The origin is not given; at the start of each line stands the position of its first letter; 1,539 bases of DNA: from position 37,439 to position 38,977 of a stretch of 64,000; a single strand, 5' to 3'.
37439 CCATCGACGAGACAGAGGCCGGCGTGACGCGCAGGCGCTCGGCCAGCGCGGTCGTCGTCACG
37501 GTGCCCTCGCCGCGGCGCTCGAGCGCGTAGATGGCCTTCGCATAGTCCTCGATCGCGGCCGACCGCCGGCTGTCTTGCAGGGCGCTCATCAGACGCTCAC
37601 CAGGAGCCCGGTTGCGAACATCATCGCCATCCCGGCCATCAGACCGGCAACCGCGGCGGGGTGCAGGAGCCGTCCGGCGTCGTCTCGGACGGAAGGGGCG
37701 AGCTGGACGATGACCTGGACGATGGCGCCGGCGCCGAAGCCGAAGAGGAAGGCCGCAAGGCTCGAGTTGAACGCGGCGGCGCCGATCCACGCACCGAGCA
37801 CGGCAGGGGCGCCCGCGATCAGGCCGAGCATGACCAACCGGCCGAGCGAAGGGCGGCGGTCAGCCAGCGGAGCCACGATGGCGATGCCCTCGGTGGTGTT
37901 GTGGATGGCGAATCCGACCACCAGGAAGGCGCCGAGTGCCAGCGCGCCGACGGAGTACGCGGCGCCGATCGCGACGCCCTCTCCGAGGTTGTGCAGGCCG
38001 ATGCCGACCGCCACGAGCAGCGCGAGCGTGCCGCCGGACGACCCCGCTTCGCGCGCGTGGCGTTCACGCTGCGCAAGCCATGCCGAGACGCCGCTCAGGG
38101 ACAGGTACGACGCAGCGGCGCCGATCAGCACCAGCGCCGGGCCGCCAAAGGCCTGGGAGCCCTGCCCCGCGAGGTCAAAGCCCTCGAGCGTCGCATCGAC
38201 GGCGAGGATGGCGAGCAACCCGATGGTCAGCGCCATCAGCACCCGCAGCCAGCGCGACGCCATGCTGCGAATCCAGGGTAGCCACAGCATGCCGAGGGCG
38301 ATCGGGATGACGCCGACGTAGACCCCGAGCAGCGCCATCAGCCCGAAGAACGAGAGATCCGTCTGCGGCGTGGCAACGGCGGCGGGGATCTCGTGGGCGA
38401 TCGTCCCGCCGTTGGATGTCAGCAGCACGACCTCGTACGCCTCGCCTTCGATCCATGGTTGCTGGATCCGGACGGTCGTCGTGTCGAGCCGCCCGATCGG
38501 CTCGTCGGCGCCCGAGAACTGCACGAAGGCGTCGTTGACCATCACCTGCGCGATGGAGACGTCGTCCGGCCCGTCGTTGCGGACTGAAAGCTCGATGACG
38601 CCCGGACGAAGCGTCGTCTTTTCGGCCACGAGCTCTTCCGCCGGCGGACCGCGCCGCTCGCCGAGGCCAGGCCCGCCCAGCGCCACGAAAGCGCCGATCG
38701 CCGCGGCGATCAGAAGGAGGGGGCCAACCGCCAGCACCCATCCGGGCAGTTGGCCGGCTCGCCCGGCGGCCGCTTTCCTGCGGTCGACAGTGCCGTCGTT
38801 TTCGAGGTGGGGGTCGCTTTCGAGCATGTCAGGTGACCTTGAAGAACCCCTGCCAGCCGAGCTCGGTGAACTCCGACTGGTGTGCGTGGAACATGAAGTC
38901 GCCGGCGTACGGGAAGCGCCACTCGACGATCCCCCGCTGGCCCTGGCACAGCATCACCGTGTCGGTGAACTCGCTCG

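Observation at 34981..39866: Co-directional metal module: TAT-exported two-domain multicopper oxidase, ZIP importer with an extra extracytoplasmic domain, DtxR repressor, PilZ protein, di-metal oxidase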

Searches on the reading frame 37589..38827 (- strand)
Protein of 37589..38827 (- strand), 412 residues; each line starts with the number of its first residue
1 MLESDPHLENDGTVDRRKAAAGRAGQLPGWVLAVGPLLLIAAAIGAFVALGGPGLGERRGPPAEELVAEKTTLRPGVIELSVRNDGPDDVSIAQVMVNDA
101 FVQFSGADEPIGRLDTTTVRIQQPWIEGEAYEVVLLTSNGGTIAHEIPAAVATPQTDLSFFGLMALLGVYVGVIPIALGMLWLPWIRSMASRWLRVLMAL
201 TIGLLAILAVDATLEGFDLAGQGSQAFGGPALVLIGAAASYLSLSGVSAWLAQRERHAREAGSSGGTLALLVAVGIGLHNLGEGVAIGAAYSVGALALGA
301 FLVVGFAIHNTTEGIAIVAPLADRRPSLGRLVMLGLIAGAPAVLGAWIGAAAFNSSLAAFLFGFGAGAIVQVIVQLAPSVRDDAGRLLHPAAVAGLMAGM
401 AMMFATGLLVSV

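Call 4: search_protein_families(library=pfam, proteins=[window:37589-38827:-], max_evalue=0.01)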
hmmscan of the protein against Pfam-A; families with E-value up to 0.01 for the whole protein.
window:37589-38827:- (412 aa): 1 family
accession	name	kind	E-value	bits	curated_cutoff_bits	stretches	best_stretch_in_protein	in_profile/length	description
PF02535.28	Zip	-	3.2e-08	33.6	35.1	1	255-405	164-321/323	ZIP Zinc transporter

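Call 5: search_protein_families(library=ncbifam, proteins=[window:37589-38827:-], max_evalue=0.01)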
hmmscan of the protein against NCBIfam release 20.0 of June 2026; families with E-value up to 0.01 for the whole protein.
window:37589-38827:- (412 aa): 1 family
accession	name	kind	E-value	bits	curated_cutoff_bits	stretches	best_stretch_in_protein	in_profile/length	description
NF003243.0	PRK04201.1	equivalog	8.7e-10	38.3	252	1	264-408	118-263/266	zinc transporter ZupT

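Call 6: find_homologous_proteins(query=window:37589-38827:-, max_evalue=0.00001)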
Query window:37589-38827:- (412 aa): 7863 proteins with E <= 0.00001 among 8000 candidates; the best 120 are listed.
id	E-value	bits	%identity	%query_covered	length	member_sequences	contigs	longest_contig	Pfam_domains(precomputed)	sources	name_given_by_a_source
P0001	1.9e-253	859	100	100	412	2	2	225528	PF02535.29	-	-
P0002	2.5e-220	750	87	100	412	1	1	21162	PF02535.29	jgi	jgi:zinc transporter, ZIP family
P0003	2.3e-216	737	87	100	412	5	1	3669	PF02535.29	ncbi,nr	ncbi:MAG: zinc transporter, family [Gaiellales bacterium]|nr:zinc transporter, family [Gaiellales ba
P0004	6.9e-204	695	83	100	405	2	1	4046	PF02535.29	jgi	jgi:zinc transporter, ZIP family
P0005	1.1e-198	678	80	100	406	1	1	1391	PF02535.29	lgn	-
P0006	6.9e-195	666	82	94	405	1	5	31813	PF02535.29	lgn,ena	-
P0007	7.0e-195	666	82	94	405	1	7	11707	PF02535.29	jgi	jgi:ZIP family zinc transporter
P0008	7.5e-195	666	82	94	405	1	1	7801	PF02535.29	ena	-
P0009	7.5e-195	666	82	94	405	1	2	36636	PF02535.29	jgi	-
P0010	9.1e-195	665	82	94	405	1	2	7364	PF02535.29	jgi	jgi:ZIP family zinc transporter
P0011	9.7e-195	665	82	94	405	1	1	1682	PF02535.29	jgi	jgi:zinc transporter, ZIP family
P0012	9.8e-195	665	82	94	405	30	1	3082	PF02535.29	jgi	jgi:hypothetical protein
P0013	2.6e-194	664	82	94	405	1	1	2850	PF02535.29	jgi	jgi:ZIP family zinc transporter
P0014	2.6e-194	664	82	94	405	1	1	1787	PF02535.29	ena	-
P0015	3.0e-194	664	81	95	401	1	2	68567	PF02535.29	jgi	jgi:ZIP family zinc transporter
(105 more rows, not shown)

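Call 7: find_related_loci(query=window:37589-38827:-, collection=genome_contigs, flank=7000)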
Query window:37589-38827:- (412 aa) in genome_contigs; peptide patterns used: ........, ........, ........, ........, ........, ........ (x = any residue, [..] = any of these).
600 stretches matched a pattern (row limit reached: there are more); 482 encode a relative of the query (tblastn E <= 1e-3); the best 80 are kept; 80 distinct loci.
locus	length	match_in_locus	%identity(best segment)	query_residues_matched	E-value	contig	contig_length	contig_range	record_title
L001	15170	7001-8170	78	23-412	0e+0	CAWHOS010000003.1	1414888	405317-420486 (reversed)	MAG: uncultured Solirubrobacteraceae bacterium isolate MFD09212.bin.2.103 genome assembly, contig: contig_15425, whole g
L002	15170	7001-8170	79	23-412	0e+0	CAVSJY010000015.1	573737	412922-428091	MAG: uncultured Solirubrobacteraceae bacterium isolate MFD09212.bin.2.37 genome assembly, contig: contig_8876, whole gen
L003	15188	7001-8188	80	17-412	0e+0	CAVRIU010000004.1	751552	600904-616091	MAG: uncultured Solirubrobacteraceae bacterium isolate MFD05747.bin.2.132 genome assembly, contig: contig_197, whole gen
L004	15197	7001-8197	76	10-412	0e+0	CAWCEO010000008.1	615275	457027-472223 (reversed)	MAG: uncultured Conexibacteraceae bacterium isolate MFD09368.bin.2.196 genome assembly, contig: contig_43156, whole geno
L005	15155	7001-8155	77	23-412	0e+0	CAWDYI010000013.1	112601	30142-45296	MAG: uncultured Solirubrobacteraceae bacterium isolate MFD04935.bin.2.101 genome assembly, contig: contig_42222, whole g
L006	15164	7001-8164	77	25-412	0e+0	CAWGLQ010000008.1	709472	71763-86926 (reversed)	MAG: uncultured Actinomycetes bacterium isolate MFD09730.bin.2.170 genome assembly, contig: contig_1980, whole genome sh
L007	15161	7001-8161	76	26-412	0e+0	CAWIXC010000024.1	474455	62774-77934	MAG: uncultured Actinomycetes bacterium isolate MFD04935.bin.2.5 genome assembly, contig: contig_7669, whole genome shot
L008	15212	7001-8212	76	8-412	0e+0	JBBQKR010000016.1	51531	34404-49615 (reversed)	MAG: Solirubrobacterales bacterium isolate Co_metawrap_571 Cmw_571_k141_16166696_length_51531_cov_9.9993, whole genome s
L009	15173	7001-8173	77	17-412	0e+0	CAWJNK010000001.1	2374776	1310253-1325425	MAG: uncultured Solirubrobacteraceae bacterium isolate MFD02840.bin.1.2 genome assembly, contig: contig_10689, whole gen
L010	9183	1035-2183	78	30-412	0e+0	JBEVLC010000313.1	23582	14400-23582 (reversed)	MAG: Baekduia sp. isolate T4R2BO.21.metabat2 T4R2BO.21.metabat2_k133_4813755, whole genome shotgun sequence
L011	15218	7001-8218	75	7-412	0e+0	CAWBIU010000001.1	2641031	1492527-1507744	MAG: uncultured Actinomycetes bacterium isolate MFD09212.bin.1.30 genome assembly, contig: contig_13536, whole genome sh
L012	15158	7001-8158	75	21-411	1e-180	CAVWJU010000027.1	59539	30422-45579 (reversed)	MAG: uncultured Solirubrobacteraceae bacterium isolate MFD02360.bin.2.192 genome assembly, contig: contig_81964, whole g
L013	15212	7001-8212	76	8-412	2e-180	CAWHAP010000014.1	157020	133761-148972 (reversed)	MAG: uncultured Solirubrobacteraceae bacterium isolate MFD04212.bin.3.470 genome assembly, contig: contig_34579, whole g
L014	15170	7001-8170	79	23-412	6e-179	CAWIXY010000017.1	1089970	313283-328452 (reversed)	MAG: uncultured Actinomycetes bacterium isolate MFD05747.bin.2.167 genome assembly, contig: contig_967, whole genome sho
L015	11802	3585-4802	75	8-412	2e-178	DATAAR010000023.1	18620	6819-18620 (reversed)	MAG TPA_asm: Solirubrobacteraceae bacterium isolate SMAG_U6677 k141_20811, whole genome shotgun sequence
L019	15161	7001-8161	71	26-412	2e-176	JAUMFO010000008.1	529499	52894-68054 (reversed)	MAG: Solirubrobacteraceae bacterium isolate G_SOLI1 NODE_1_length_529499_cov_17.024880, whole genome shotgun sequence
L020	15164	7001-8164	74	27-412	7e-176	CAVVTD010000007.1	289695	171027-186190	MAG: uncultured Actinomycetes bacterium isolate MFD02840.bin.2.189 genome assembly, contig: contig_24120, whole genome s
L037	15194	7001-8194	72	13-412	8e-171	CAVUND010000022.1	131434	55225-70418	MAG: uncultured Actinomycetes bacterium isolate MFD04212.bin.1.207 genome assembly, contig: contig_6757, whole genome sh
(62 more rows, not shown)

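Call 29: search_protein_representatives(protein=window:37589-38827:-)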
Query: 412 residues. Proteins with E-value up to 0.001 (for the whole library): 2789; up to 1e-10: 1319; up to 1e-30: 388. The best 150 are listed.
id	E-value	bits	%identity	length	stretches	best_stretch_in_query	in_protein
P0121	3.1e-136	471.1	61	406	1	21-412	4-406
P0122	6.3e-123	427.2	74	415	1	18-290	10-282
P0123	8.7e-121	420.2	55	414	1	12-411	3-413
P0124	2.8e-117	408.7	55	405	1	14-411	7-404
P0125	1.9e-101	356.5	70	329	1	82-342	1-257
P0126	1.6e-99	350.2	57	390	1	23-315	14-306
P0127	8.1e-99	347.8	70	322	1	29-260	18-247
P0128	1.5e-93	330.5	56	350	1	69-410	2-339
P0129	1.6e-93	330.4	50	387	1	26-412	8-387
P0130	9.1e-93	327.9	48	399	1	26-409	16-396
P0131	1.9e-92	326.9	47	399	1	21-409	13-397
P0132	3.3e-92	326.1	57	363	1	32-315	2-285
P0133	8.4e-91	321.5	59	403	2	19-207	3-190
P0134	8.2e-90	318.2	59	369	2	68-265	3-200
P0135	4.4e-88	312.5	43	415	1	14-411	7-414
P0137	3.7e-85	302.9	46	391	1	32-410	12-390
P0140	3.1e-83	296.5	44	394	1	31-410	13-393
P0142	1.8e-81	290.7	41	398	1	31-411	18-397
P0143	1.0e-80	288.2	43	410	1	20-410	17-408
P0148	2.0e-79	284.0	45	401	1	14-410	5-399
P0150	2.1e-78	280.6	41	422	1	23-411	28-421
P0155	3.1e-76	273.5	40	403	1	15-410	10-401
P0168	2.2e-73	264.1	43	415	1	25-410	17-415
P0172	1.6e-71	258.0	40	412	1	31-410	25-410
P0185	6.7e-66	239.5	43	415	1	19-411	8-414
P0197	3.1e-63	230.7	37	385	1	63-412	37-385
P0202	1.2e-62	228.7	36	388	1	32-411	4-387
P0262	9.8e-51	189.5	35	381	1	33-411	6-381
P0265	3.7e-50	187.6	34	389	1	36-409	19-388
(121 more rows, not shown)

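Call 30: list_cluster_members(proteins=[P0130, P0135, P0142, P0150, P0155, P0172, P0197, P0202, P0262, P0265])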
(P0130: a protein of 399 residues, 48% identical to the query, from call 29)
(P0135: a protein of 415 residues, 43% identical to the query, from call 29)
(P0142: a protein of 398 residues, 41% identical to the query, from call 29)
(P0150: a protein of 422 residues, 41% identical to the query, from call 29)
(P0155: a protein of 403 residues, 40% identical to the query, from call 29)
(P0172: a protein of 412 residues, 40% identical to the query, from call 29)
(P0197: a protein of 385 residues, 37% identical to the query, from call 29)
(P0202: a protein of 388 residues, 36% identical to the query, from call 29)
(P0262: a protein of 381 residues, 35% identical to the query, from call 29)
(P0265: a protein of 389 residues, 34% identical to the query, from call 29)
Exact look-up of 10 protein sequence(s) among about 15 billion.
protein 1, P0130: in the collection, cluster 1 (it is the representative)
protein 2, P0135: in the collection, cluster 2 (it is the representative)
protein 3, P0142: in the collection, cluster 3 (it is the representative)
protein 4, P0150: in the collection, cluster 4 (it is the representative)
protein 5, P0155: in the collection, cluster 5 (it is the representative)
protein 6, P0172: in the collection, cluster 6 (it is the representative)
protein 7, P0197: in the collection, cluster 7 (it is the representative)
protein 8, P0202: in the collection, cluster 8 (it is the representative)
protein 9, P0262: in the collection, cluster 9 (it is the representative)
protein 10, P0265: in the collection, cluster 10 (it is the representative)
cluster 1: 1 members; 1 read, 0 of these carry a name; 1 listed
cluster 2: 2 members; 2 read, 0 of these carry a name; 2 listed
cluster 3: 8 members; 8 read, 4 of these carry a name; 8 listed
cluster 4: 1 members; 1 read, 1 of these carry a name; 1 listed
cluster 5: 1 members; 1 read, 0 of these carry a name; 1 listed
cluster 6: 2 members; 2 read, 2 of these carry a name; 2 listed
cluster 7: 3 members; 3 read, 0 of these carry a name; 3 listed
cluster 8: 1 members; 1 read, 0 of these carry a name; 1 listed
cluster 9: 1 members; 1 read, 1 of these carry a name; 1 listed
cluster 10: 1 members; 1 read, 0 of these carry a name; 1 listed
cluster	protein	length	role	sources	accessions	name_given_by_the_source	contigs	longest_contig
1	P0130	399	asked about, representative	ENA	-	-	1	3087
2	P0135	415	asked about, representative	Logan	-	-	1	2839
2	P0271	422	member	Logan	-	-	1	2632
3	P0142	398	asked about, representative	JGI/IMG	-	zinc transporter, ZIP family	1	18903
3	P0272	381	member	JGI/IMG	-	ZIP family zinc transporter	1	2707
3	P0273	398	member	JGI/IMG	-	ZIP family zinc transporter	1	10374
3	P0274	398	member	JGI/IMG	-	zinc transporter, ZIP family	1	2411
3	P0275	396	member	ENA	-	-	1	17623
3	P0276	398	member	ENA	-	-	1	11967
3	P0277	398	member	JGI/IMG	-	-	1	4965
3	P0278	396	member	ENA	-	-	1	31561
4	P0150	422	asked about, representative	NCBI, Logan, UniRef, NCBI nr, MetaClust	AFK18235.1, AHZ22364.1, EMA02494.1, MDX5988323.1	metal transporter [Haloferax mediterranei ATCC 33500] | Metal cation transporter n=1 Tax=Haloferax mediterranei (strain ATCC 33500 / DSM 1411 / ... | hypothetical protein [Haloferax mediterranei]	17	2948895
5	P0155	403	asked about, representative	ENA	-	-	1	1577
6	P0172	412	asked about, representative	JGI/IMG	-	ZIP family zinc transporter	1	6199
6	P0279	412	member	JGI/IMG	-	ZIP family zinc transporter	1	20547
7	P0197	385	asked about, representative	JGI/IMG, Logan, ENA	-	-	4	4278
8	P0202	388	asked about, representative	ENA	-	-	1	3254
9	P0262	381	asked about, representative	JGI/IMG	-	ZIP family zinc transporter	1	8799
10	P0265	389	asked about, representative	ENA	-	-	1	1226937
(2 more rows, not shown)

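Call 32: find_encoding_contigs(protein=P0150, flank=5000, max_places=3)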
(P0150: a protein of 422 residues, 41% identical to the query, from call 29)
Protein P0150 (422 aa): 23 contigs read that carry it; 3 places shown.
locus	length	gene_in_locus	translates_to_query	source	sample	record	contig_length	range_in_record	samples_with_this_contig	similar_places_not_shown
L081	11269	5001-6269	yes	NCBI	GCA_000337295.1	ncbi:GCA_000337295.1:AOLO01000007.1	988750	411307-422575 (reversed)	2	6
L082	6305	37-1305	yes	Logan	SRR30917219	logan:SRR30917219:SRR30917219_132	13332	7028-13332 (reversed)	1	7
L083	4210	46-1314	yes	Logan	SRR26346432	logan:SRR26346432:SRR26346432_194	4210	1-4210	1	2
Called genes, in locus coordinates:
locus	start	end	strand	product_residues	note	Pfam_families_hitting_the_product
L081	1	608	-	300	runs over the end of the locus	PF13781:DoxX_3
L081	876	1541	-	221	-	-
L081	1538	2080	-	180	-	PF00578:AhpC-TSA (weak), PF08534:Redoxin, PF13905:Thioredoxin_8 (faint)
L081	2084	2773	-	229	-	PF02630:SCO1-SenC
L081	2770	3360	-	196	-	-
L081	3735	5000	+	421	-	PF07732:Cu-oxidase_3, PF07731:Cu-oxidase_2 (weak)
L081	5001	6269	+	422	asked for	PF02535:Zip (weak)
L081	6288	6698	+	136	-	PF00127:Copper-bind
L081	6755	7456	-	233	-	PF00535:Glycos_transf_2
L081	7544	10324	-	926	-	PF00330:Aconitase, PF00694:Aconitase_C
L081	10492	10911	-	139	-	PF24383:DUF7539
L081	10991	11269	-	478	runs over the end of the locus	PF01139:RtcB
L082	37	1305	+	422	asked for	PF02535:Zip (weak)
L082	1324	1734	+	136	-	PF00127:Copper-bind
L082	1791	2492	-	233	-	PF00535:Glycos_transf_2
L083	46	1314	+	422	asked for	PF02535:Zip (weak)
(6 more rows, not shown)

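Call 33: find_encoding_contigs(protein=P0265, flank=5000, max_places=2)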
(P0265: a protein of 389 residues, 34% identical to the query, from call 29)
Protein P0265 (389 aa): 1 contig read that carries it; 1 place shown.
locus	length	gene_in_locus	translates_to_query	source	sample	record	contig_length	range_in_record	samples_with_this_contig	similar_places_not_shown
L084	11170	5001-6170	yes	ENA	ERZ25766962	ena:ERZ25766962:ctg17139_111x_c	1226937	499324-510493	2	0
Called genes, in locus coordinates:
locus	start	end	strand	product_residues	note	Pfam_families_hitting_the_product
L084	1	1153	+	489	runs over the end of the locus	PF00206:Lyase_1, PF10397:ADSL_C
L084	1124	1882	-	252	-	PF00733:Asn_synthase, PF24167:DUF7411 (weak)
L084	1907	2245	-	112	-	-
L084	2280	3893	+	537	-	PF12706:Lactamase_B_2 (faint)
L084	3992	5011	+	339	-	PF07732:Cu-oxidase_3, PF07731:Cu-oxidase_2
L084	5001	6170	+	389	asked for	PF02535:Zip (weak)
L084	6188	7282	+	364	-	-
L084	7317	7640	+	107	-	-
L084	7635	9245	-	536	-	PF04055:Radical_SAM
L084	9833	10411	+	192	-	-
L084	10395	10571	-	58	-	-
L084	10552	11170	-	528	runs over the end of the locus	PF02919:Topoisom_I_N, PF01028:Topoisom_I, PF14370:Topo_C_assoc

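Call 34: find_encoding_contigs(protein=P0278, flank=5000, max_places=2)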
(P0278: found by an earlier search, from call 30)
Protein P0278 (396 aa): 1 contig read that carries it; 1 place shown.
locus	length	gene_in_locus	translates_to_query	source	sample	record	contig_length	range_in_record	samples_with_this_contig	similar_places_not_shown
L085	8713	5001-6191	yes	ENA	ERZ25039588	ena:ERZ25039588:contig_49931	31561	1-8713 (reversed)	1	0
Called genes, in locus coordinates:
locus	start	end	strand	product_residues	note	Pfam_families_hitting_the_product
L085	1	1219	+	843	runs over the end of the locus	PF00358:PTS_EIIA_1, PF00381:PTS-HPr, PF05524:PEP-utilisers_N, PF00391:PEP-utilizers, PF02896:PEP-utilizers_C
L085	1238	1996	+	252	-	PF02378:PTS_EIIC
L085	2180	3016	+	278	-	PF00367:PTS_EIIB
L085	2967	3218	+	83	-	-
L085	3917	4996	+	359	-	PF07731:Cu-oxidase_2 (weak), PF07732:Cu-oxidase_3, PF07731:Cu-oxidase_2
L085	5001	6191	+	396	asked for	-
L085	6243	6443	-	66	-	-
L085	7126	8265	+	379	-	PF13245:AAA_19 (weak), PF13604:AAA_30, PF22232:TraI_hel_assoc_N (weak)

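Call 35: find_encoding_contigs(protein=P0279, flank=5000, max_places=2)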
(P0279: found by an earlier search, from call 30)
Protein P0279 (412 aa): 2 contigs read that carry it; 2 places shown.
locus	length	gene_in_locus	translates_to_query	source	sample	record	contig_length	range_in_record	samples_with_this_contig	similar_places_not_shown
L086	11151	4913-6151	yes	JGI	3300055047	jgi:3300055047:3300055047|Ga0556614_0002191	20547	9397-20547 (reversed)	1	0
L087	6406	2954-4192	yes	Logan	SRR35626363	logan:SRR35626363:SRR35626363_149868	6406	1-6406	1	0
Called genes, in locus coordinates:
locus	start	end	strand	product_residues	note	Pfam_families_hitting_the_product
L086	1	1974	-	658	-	?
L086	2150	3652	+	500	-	PF07837:FTCD_N, PF02971:FTCD, PF04961:FTCD_C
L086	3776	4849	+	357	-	PF07732:Cu-oxidase_3, PF13473:Cupredoxin_1 (faint), PF07731:Cu-oxidase_2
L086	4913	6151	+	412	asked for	PF02535:Zip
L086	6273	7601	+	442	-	PF01566:Nramp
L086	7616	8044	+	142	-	PF00582:Usp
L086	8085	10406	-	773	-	PF19313:DUF5916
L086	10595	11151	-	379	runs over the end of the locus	PF01053:Cys_Met_Meta_PP, PF00266:Aminotran_5 (faint)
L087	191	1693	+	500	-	PF07837:FTCD_N, PF02971:FTCD, PF04961:FTCD_C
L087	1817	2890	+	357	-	PF07732:Cu-oxidase_3, PF13473:Cupredoxin_1 (faint), PF07731:Cu-oxidase_2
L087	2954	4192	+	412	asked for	PF02535:Zip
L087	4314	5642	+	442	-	PF01566:Nramp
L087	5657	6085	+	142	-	PF00582:Usp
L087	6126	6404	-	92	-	?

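Call 40: list_cluster_members(proteins=[P0121, P0123, P0129, P0131, P0137, P0140, P0143, P0148, P0168, P0185])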
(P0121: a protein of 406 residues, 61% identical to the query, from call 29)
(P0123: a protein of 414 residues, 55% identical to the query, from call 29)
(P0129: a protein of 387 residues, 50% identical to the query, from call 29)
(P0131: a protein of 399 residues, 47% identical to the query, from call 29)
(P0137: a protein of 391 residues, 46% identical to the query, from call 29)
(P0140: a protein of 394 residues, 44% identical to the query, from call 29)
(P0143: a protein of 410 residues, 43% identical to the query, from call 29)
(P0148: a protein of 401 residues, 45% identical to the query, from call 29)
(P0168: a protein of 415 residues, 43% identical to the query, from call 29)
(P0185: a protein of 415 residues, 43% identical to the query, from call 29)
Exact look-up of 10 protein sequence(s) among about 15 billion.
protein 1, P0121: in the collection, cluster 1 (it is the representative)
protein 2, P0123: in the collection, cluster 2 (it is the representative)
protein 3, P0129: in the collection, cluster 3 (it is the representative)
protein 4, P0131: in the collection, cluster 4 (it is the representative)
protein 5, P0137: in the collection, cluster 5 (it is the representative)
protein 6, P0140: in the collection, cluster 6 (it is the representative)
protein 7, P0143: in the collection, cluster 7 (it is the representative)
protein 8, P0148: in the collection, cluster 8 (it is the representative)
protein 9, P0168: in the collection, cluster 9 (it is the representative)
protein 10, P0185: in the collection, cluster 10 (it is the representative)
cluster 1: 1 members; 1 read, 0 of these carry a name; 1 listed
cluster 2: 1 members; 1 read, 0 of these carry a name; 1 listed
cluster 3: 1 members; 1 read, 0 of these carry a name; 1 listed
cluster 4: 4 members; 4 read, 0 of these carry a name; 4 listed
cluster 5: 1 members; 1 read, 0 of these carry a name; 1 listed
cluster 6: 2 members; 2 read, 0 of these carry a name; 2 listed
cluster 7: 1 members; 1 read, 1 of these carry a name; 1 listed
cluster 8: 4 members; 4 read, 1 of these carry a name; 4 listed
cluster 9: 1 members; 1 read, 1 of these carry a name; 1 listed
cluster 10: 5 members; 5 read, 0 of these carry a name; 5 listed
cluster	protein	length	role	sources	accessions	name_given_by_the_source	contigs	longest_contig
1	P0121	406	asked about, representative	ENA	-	-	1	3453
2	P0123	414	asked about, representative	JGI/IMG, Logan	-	-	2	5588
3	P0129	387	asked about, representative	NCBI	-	-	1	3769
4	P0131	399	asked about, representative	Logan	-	-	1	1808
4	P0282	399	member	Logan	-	-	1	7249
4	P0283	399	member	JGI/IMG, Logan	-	-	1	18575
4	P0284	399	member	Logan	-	-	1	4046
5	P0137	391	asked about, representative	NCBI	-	-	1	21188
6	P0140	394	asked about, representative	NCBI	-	-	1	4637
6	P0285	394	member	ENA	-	-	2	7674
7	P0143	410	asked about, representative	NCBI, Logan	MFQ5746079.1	MAG: ZIP family metal transporter [Gemmatimonadota bacterium]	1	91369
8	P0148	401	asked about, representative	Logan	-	-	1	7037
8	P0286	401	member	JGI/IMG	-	zinc transporter ZupT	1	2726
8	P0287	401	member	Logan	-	-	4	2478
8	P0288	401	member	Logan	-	-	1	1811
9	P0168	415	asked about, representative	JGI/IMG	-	zinc transporter ZupT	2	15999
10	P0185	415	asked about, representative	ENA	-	-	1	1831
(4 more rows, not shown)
